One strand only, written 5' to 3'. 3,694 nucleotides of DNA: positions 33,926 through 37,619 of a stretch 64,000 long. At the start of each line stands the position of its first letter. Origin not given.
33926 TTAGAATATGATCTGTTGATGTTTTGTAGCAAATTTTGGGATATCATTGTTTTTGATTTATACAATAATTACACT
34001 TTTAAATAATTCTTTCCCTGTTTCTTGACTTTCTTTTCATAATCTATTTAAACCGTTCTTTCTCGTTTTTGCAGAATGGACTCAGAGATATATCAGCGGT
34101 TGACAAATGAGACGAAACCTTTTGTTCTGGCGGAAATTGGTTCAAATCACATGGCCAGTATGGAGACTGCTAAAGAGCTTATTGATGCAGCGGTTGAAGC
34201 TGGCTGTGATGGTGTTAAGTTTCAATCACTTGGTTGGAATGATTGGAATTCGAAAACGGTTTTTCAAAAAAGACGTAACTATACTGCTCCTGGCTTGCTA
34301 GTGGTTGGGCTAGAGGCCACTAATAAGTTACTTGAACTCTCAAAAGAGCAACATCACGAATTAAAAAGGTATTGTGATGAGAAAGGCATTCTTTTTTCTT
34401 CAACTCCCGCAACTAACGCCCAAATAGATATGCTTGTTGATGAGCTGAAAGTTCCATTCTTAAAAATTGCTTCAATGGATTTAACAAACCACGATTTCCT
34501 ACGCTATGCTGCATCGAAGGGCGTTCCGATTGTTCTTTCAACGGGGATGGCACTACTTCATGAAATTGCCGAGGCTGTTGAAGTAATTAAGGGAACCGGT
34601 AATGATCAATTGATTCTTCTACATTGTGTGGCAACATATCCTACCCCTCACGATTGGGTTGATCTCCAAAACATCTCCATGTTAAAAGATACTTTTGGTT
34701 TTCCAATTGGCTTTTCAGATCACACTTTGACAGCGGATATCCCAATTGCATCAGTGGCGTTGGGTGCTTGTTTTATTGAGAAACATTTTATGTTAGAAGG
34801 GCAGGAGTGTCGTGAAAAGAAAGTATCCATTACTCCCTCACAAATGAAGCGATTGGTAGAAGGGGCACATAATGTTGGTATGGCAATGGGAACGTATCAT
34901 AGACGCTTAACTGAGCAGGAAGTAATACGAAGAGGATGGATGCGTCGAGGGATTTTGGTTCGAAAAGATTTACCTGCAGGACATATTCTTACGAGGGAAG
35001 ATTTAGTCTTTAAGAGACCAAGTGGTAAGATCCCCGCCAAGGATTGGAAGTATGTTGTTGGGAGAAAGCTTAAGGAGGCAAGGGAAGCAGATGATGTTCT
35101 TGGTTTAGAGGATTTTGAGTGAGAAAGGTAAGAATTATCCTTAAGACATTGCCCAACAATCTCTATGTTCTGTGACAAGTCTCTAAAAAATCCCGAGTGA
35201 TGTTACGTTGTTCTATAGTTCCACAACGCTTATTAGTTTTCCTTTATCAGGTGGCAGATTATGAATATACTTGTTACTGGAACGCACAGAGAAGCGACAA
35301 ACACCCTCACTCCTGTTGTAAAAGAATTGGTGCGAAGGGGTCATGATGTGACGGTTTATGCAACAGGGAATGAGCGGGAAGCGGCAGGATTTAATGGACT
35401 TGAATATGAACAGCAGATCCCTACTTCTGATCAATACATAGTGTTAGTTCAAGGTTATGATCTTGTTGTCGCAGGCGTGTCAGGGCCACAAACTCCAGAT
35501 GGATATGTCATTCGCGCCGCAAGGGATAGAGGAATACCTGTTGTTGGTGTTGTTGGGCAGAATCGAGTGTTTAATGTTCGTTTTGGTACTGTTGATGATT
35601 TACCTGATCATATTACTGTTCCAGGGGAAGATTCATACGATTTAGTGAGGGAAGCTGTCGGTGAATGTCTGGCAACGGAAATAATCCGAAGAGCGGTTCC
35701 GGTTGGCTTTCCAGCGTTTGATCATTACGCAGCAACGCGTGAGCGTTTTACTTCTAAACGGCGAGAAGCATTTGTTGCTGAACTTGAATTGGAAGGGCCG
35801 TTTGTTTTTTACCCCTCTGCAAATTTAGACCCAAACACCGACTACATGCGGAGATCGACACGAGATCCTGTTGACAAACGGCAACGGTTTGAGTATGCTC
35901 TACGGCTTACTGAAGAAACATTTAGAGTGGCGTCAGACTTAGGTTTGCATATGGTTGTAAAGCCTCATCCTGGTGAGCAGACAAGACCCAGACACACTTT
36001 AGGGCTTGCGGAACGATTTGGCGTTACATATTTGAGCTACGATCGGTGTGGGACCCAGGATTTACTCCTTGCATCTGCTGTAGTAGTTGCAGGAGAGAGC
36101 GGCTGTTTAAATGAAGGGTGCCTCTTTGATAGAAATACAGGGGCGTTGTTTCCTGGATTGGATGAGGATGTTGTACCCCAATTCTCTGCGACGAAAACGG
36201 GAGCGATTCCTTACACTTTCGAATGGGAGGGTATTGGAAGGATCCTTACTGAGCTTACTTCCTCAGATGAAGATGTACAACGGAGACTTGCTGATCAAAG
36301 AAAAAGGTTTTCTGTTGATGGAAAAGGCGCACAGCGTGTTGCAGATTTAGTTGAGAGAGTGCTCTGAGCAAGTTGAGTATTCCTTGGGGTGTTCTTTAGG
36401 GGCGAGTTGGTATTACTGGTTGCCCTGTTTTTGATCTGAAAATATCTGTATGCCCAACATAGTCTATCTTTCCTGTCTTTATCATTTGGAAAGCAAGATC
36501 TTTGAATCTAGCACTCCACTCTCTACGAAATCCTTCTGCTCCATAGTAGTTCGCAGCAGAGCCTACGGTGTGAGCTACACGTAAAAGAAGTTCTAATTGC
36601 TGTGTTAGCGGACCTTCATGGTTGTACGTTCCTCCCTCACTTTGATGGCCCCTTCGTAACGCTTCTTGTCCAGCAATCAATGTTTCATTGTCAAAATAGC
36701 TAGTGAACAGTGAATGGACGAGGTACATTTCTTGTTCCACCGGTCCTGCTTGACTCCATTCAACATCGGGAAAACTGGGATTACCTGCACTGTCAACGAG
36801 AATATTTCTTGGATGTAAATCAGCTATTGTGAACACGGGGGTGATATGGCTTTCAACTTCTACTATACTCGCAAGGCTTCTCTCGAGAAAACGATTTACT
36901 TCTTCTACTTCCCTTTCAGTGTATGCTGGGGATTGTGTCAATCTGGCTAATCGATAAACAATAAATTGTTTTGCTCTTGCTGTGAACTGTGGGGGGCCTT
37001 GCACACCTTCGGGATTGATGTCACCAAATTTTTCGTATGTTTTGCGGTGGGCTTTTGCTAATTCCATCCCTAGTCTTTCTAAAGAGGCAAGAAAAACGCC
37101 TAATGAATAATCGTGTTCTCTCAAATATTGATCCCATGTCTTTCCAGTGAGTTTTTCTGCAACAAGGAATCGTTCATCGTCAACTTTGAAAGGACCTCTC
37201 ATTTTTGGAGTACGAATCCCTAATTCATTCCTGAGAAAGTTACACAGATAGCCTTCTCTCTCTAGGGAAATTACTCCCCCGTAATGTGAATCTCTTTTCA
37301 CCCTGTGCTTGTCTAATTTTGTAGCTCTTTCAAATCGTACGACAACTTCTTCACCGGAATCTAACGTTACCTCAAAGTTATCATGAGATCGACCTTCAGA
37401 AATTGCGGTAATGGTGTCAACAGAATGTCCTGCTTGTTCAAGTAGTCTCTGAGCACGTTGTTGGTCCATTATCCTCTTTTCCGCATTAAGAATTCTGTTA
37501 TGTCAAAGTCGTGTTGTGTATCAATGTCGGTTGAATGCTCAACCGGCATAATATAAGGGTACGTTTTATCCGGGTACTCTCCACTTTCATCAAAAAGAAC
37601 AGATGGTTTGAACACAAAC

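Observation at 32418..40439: Nonulosonic-acid module combining NeuB/NeuA with two APH-fold kinases and a HAD phosphatase, plus an aminotransferase-dehydratase fusion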

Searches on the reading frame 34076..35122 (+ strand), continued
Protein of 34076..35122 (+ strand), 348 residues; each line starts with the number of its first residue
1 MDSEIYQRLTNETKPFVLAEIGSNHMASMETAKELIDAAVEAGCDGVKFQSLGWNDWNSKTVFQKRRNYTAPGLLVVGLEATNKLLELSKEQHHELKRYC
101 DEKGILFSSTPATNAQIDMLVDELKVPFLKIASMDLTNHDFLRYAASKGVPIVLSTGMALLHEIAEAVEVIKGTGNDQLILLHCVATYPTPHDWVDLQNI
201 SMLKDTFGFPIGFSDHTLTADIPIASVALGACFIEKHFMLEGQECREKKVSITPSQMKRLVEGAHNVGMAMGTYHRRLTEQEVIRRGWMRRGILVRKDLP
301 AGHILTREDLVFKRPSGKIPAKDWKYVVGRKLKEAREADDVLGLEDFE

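Call 54: find_encoding_contigs(protein=P0027, flank=9000, max_places=1)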
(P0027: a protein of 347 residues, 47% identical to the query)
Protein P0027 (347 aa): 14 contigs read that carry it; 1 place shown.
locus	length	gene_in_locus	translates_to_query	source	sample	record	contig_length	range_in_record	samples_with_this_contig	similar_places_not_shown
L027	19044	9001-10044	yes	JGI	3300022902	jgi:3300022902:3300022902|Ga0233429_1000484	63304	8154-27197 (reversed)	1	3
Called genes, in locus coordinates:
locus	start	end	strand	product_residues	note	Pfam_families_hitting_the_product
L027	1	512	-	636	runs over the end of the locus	PF01073:3Beta_HSD, PF01370:Epimerase, PF02719:Polysacc_synt_2, PF04321:RmlD_sub_bind, PF07993:NAD_binding_4, PF13460:NAD_binding_10, PF16363:GDP_Man_Dehyd, PF00483:NTP_transferase, +2 more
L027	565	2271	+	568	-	PF13231:PMT_2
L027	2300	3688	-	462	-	PF00571:CBS (faint), PF01073:3Beta_HSD, PF01370:Epimerase, PF02719:Polysacc_synt_2, PF04321:RmlD_sub_bind, PF05368:NmrA (weak), PF13460:NAD_binding_10, PF16363:GDP_Man_Dehyd, +1 more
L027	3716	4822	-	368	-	PF00155:Aminotran_1_2 (weak), PF01041:DegT_DnrJ_EryC1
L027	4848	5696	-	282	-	PF05853:BKACE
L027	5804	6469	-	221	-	PF02585:PIG-L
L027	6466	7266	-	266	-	PF01135:PCMT, PF01209:Ubie_methyltran, PF05175:MTS (weak), PF13489:Methyltransf_23, PF13847:Methyltransf_31, PF08241:Methyltransf_11, PF08242:Methyltransf_12, PF13649:Methyltransf_25, +3 more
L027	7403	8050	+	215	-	PF17836:PglD_N, PF00132:Hexapep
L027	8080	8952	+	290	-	-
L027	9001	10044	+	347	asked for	PF03102:NeuB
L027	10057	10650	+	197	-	PF13302:Acetyltransf_3, PF00583:Acetyltransf_1, PF13420:Acetyltransf_4, PF13523:Acetyltransf_8 (weak)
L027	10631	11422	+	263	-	PF00106:adh_short, PF01370:Epimerase, PF08659:KR, PF13561:adh_short_C2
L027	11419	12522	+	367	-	PF01636:APH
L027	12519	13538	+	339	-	PF02558:ApbA, PF08546:ApbA_C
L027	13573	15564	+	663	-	PF02348:CTP_transf_3, PF01041:DegT_DnrJ_EryC1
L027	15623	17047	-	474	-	PF05159:Capsule_synth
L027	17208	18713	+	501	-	PF01943:Polysacc_synt, PF01554:MatE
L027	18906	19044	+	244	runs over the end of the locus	PF00483:NTP_transferase, PF01128:IspD (faint), PF12804:NTP_transf_3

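Call 57: search_solved_structures(query=window:34076-35122:+, max_evalue=1e-30, show_alignments=5)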
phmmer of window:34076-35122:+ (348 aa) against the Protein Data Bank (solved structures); distinct sequences matched with E-value up to 1e-30: 7.
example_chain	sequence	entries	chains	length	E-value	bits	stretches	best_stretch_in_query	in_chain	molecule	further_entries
1xuu_A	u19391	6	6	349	3.1e-42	148.2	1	13-329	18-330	polysialic acid capsule biosynthesis protein SiaC | N-acetylneuraminate synthase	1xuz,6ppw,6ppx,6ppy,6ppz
4ipj_A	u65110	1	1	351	8e-42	146.9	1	13-329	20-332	Polysialic acid capsule biosynthesis protein SiaC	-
4ipi_A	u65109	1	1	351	2.1e-41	145.5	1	13-329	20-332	Polysialic acid capsule biosynthesis protein SiaC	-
2wqp_A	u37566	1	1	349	7.2e-41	143.7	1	13-329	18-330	POLYSIALIC ACID CAPSULE BIOSYNTHESIS PROTEIN SIAC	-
8h2c_A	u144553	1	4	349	1.1e-39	139.8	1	11-347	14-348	Pseudaminic acid synthase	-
1vli_A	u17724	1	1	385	1.5e-36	129.5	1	12-267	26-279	Spore coat polysaccharide biosynthesis protein spsE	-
6ncs_A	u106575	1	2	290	8e-34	120.6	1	14-284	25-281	N-acetylneuraminic acid (Sialic acid) synthetase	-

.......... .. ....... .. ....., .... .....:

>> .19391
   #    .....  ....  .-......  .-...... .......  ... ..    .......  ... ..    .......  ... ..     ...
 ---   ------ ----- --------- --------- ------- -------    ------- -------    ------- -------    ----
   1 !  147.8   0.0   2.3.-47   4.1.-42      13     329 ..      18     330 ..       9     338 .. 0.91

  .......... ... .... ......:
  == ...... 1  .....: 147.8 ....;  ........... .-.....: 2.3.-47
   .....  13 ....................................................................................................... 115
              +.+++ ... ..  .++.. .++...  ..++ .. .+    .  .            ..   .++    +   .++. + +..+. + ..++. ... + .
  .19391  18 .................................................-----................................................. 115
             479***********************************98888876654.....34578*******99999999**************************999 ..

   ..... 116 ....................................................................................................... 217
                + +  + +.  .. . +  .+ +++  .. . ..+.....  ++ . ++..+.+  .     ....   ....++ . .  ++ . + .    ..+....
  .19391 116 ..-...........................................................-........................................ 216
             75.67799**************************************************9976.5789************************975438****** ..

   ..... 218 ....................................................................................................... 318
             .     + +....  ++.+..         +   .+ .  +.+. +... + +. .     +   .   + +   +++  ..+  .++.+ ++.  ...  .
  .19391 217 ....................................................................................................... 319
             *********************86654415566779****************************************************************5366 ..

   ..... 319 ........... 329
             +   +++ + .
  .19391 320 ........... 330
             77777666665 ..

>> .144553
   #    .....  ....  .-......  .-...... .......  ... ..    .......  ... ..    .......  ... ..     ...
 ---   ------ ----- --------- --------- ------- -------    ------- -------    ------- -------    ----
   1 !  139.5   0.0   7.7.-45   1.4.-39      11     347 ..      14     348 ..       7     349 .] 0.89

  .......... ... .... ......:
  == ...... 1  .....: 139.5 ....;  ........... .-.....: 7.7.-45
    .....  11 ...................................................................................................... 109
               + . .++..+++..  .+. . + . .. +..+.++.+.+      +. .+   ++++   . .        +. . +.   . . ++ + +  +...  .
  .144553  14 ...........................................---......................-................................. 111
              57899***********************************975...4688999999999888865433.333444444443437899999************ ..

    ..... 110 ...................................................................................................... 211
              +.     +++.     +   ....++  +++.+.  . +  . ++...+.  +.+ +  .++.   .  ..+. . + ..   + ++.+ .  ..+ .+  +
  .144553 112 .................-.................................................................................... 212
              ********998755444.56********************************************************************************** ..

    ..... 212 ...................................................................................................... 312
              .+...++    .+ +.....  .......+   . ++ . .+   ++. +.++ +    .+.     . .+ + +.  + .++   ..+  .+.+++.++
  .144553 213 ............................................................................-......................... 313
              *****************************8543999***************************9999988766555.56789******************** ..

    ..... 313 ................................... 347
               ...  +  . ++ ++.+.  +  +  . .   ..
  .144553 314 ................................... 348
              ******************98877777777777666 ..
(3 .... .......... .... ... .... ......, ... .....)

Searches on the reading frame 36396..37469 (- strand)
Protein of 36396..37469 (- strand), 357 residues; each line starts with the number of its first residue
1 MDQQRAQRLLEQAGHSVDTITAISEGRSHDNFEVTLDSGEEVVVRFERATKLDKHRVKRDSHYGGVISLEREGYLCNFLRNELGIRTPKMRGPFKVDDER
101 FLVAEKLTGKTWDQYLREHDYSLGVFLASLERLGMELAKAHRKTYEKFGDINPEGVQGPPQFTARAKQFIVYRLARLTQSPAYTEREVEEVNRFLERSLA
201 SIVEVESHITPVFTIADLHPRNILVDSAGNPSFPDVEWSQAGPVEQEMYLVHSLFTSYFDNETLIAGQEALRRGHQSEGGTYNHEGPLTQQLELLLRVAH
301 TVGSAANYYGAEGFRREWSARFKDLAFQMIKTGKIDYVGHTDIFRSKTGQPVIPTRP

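Call 3: search_protein_families(library=pfam, proteins=[window:36396-37469:-], max_evalue=0.01)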
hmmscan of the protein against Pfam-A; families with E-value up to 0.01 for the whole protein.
window:36396-37469:- (357 aa): 1 family
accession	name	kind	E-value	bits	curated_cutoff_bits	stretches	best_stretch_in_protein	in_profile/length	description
PF01636.29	APH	-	2.8e-10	40.8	23.2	1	19-267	1-225/239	Phosphotransferase enzyme family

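Call 4: search_protein_families(library=ncbifam, proteins=[window:36396-37469:-], max_evalue=0.01)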
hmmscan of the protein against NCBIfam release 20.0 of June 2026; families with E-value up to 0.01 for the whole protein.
window:36396-37469:- (357 aa): 2 families
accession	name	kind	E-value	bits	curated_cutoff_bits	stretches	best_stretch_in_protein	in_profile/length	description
NF008738.0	PRK11768.1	equivalog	3.2e-05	23.5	194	1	32-251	43-235/327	serine/threonine protein kinase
NF038151.1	lanthi_synth_III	equivalog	0.001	17.6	575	0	184-256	324-400/833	class III lanthionine synthetase LanKC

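Call 13: search_solved_structures(query=window:36396-37469:-, max_evalue=1)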
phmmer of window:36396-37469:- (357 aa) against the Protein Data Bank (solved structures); distinct sequences matched with E-value up to 1: 3.
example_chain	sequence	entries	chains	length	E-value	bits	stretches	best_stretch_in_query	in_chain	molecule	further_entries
6vpj_A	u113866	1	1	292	0.56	12.5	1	184-250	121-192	TPX2 fragment - Aurora A kinase domain fusion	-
6vfh_B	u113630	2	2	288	0.65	12.2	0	127-210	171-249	T33_dn10B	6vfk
4bn1_A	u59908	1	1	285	0.93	11.7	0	165-250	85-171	AURORA KINASE A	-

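Call 19: find_homologous_proteins(query=window:36396-37469:-, max_evalue=0.001)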
Query window:36396-37469:- (357 aa): 1 proteins with E <= 0.001 among 2593 candidates.
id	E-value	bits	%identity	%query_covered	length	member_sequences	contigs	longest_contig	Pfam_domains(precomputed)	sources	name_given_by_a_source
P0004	5.4e-239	810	100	100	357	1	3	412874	PF01636.30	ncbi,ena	-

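Call 22: find_encoding_contigs(protein=P0004, flank=1000, max_places=3)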
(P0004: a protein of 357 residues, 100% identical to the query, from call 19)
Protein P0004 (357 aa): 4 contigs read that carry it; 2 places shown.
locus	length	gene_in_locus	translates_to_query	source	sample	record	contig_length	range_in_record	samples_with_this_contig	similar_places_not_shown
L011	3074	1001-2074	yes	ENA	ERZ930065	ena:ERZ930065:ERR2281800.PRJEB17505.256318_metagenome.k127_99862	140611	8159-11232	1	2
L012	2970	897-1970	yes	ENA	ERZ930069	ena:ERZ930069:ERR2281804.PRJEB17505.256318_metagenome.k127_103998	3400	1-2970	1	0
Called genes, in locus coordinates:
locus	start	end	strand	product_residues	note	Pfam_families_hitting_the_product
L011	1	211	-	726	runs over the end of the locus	PF01041:DegT_DnrJ_EryC1, PF01073:3Beta_HSD, PF01370:Epimerase, PF02719:Polysacc_synt_2, PF04321:RmlD_sub_bind, PF05368:NmrA (weak), PF13460:NAD_binding_10, PF16363:GDP_Man_Dehyd, +2 more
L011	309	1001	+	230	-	PF02348:CTP_transf_3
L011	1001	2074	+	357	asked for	PF01636:APH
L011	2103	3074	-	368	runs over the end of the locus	-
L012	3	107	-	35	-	?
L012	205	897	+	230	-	PF02348:CTP_transf_3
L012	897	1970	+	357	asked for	PF01636:APH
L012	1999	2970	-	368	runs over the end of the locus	-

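Call 44: search_solved_structures(query=A4, max_evalue=1)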
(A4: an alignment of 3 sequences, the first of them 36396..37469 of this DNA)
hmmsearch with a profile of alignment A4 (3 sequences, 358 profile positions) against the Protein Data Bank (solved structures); distinct sequences matched with E-value up to 1: 0.
